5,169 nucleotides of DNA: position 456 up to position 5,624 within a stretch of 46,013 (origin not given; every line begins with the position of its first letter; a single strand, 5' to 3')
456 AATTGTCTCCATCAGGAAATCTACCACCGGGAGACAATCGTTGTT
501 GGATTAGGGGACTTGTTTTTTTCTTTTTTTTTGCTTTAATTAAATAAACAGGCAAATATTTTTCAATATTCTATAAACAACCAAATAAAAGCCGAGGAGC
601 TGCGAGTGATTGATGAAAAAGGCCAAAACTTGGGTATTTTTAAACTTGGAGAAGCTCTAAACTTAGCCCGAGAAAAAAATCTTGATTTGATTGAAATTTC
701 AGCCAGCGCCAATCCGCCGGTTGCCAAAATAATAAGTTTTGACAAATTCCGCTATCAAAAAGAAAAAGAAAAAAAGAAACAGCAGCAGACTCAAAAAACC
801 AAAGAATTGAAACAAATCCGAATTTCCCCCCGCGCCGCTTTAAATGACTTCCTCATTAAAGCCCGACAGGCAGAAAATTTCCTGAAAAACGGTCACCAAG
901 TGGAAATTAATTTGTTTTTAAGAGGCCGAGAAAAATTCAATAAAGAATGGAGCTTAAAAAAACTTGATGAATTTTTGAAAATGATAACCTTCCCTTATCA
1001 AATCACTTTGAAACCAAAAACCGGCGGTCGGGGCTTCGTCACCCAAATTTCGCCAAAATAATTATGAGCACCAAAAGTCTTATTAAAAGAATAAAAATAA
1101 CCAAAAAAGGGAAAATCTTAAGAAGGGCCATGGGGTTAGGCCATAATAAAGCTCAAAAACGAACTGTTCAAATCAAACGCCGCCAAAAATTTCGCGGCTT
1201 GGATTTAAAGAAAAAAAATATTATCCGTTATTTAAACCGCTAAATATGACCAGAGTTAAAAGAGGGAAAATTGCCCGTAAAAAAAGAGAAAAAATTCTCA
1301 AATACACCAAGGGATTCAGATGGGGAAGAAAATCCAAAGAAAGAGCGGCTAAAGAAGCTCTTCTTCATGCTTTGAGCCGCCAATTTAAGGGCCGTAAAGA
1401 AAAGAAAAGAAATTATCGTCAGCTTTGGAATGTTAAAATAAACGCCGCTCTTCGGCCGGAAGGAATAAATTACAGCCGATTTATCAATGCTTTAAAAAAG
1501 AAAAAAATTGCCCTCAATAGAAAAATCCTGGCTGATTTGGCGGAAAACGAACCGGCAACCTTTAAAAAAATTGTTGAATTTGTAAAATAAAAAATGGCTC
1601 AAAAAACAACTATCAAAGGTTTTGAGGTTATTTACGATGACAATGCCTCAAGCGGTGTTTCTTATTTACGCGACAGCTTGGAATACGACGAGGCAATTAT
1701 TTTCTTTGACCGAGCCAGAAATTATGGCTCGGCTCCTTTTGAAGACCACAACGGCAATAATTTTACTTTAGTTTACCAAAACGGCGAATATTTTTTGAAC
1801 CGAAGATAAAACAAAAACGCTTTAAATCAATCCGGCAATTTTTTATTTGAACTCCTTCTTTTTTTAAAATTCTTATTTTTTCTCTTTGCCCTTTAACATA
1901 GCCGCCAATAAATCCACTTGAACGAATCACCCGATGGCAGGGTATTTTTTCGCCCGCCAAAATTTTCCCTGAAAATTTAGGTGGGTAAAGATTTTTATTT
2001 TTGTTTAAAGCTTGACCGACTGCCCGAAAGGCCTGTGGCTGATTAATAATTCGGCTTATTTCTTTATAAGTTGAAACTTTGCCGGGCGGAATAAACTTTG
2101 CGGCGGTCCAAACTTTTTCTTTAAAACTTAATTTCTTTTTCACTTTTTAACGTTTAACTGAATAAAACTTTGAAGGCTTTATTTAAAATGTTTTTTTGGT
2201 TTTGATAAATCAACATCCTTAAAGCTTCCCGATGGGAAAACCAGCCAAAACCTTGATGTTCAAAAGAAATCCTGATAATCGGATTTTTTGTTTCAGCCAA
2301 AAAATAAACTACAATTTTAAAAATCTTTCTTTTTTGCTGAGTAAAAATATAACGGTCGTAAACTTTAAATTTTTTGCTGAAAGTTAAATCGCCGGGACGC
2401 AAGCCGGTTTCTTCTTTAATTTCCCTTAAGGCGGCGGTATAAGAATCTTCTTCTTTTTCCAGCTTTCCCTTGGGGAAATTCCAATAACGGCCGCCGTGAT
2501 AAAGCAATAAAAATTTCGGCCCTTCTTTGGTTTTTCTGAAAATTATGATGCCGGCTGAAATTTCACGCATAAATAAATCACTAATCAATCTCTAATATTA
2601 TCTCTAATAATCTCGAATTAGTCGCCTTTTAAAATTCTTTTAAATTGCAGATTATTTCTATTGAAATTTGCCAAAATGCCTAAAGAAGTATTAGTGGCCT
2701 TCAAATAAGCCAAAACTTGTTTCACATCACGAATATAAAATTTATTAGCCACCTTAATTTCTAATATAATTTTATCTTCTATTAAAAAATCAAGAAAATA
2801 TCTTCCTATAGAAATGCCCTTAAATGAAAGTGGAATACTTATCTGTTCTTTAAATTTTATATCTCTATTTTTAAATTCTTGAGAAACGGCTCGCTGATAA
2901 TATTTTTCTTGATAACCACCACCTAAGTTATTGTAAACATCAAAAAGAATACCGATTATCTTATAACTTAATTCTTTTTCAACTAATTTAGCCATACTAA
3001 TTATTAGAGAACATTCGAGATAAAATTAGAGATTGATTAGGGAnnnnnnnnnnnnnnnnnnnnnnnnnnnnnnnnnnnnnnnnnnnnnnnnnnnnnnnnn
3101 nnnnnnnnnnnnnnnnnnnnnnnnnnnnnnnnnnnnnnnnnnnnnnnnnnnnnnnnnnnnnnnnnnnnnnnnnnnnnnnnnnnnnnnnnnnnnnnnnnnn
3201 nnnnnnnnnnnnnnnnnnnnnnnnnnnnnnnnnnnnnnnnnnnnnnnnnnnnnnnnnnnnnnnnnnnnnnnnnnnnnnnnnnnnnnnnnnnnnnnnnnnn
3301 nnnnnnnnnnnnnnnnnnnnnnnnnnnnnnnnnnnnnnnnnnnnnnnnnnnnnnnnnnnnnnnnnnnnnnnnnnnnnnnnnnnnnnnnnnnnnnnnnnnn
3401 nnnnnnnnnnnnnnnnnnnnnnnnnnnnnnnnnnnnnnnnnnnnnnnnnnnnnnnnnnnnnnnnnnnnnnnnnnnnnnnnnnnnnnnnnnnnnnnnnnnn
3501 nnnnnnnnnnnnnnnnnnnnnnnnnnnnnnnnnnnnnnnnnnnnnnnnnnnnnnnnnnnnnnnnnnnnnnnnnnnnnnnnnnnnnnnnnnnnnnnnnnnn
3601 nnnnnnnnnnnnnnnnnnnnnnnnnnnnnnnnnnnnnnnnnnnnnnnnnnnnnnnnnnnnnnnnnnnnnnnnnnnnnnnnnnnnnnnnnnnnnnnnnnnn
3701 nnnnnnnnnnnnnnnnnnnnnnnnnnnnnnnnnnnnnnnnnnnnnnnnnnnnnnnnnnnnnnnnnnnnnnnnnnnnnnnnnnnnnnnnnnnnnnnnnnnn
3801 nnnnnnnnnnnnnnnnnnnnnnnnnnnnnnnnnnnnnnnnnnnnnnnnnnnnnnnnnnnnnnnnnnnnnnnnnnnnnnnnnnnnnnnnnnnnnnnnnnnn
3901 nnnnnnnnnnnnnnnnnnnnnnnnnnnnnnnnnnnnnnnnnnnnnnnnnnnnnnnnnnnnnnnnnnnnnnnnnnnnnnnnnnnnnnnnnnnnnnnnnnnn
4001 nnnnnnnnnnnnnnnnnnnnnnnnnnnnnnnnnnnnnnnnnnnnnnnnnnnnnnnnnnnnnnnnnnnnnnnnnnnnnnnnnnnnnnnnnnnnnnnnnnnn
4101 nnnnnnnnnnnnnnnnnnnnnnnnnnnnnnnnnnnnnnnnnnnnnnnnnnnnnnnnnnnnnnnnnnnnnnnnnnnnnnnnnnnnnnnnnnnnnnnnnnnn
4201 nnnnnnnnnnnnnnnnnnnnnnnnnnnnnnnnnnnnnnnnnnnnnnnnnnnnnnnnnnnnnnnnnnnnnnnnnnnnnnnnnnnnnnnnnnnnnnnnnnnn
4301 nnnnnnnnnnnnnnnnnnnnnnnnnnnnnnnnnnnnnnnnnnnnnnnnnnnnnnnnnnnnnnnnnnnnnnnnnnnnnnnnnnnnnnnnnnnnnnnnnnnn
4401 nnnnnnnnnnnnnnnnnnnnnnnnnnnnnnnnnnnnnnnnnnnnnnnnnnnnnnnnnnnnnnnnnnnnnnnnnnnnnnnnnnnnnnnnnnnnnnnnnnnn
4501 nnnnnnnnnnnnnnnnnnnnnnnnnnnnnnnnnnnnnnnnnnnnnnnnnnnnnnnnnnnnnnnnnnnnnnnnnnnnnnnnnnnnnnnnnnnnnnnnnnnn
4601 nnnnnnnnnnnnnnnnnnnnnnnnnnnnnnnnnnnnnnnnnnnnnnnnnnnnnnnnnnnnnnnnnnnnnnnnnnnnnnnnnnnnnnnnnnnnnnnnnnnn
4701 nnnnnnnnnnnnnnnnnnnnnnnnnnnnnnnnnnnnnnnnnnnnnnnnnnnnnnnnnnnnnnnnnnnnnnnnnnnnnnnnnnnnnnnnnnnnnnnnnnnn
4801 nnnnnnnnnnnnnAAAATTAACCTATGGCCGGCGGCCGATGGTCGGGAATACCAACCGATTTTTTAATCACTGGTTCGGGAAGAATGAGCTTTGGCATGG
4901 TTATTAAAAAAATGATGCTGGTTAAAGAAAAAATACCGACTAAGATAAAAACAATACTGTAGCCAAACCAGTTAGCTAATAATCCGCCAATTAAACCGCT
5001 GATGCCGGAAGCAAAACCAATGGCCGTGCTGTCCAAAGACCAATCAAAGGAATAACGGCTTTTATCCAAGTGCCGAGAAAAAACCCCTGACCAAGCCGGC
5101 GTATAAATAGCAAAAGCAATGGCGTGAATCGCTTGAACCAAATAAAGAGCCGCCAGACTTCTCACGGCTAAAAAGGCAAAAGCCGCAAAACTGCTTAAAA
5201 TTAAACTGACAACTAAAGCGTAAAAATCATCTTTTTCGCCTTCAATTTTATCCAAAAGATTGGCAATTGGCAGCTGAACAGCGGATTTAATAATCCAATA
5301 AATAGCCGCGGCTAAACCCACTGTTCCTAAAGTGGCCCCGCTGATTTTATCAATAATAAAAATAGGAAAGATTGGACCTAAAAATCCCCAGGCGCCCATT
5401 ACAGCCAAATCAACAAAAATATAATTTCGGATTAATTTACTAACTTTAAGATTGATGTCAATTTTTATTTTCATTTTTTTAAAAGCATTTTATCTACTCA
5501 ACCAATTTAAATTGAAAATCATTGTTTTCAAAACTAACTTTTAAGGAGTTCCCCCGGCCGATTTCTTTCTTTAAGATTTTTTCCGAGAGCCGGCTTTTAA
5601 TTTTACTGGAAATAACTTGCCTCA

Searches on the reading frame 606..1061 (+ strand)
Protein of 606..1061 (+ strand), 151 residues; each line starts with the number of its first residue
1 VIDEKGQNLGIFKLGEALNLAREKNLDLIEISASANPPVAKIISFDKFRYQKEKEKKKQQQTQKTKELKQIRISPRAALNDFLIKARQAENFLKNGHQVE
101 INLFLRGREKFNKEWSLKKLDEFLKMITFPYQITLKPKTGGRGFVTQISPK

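Call 71: search_protein_families(library=ncbifam, proteins=[window:606-1061:+], max_evalue=0.001)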
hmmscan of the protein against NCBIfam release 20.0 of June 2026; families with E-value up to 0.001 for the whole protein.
window:606-1061:+ (151 aa): 1 family
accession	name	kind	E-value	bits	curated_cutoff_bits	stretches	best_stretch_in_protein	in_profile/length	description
TIGR00168.2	infC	equivalog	6.6e-38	130.2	60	1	1-151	18-168/170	translation initiation factor IF-3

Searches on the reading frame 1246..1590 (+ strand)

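Call 71: search_protein_families(library=ncbifam, proteins=[window:1246-1590:+], max_evalue=0.001)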
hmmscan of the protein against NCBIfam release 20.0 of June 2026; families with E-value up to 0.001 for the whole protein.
window:1246-1590:+ (114 aa): 3 families
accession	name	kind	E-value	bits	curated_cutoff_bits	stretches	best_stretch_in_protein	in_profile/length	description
TIGR01032.1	rplT_bact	equivalog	2e-35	121.5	65.65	1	1-114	1-114/114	50S ribosomal protein L20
NF051450.1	50S_L20_sunset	exception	2.1e-23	83.7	375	1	1-114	1-114/219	50S ribosomal protein L20, sunset domain variant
NF011109.0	PRK14537.1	equivalog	4.4e-21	75.6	187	1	10-114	10-114/232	50S ribosomal protein L20/unknown domain fusion protein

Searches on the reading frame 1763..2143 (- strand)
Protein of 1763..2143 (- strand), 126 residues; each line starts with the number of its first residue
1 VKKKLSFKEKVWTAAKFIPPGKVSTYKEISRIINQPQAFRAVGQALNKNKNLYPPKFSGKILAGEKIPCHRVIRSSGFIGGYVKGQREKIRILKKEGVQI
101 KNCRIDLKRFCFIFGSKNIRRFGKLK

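Call 7: search_protein_families(library=pfam, proteins=[window:1763-2143:-], max_evalue=0.001)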
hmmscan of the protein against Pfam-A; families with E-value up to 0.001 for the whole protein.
window:1763-2143:- (126 aa): 1 family
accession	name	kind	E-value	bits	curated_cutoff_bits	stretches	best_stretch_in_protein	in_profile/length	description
PF01035.26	DNA_binding_1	-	3.2e-25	88.2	27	1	7-98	2-81/81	6-O-methylguanine DNA methyltransferase, DNA binding domain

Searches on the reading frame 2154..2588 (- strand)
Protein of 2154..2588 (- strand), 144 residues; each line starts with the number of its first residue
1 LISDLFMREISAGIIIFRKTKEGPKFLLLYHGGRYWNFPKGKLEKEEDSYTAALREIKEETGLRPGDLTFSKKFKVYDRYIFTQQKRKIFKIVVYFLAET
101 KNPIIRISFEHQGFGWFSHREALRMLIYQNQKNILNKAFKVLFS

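Call 7: search_protein_families(library=pfam, proteins=[window:2154-2588:-], max_evalue=0.001)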
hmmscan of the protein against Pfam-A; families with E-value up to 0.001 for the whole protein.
window:2154-2588:- (144 aa): 1 family
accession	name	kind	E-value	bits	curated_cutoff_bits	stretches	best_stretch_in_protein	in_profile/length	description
PF00293.34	NUDIX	-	8.4e-18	65.1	21.1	1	7-135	1-131/134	NUDIX domain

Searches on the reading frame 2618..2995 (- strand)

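Call 7: search_protein_families(library=pfam, proteins=[window:2618-2995:-], max_evalue=0.001)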
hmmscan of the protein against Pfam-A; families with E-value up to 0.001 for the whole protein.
window:2618-2995:- (125 aa): 1 family
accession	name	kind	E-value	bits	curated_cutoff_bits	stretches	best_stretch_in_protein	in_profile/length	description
PF13366.12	PDDEXK_3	-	1.1e-33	116.5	22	1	7-121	1-117/117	PD-(D/E)XK nuclease superfamily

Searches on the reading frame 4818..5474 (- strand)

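Call 7: search_protein_families(library=pfam, proteins=[window:4818-5474:-], max_evalue=0.001)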
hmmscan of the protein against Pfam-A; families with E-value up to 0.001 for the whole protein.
window:4818-5474:- (218 aa): 2 families
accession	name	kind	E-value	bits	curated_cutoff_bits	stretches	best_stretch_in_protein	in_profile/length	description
PF07690.21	MFS_1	-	8.9e-20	71.3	33.4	1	24-206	7-182/347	Major Facilitator Superfamily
PF05977.19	MFS_3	-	1.1e-05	24.6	27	1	85-196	84-192/524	Transmembrane secretion effector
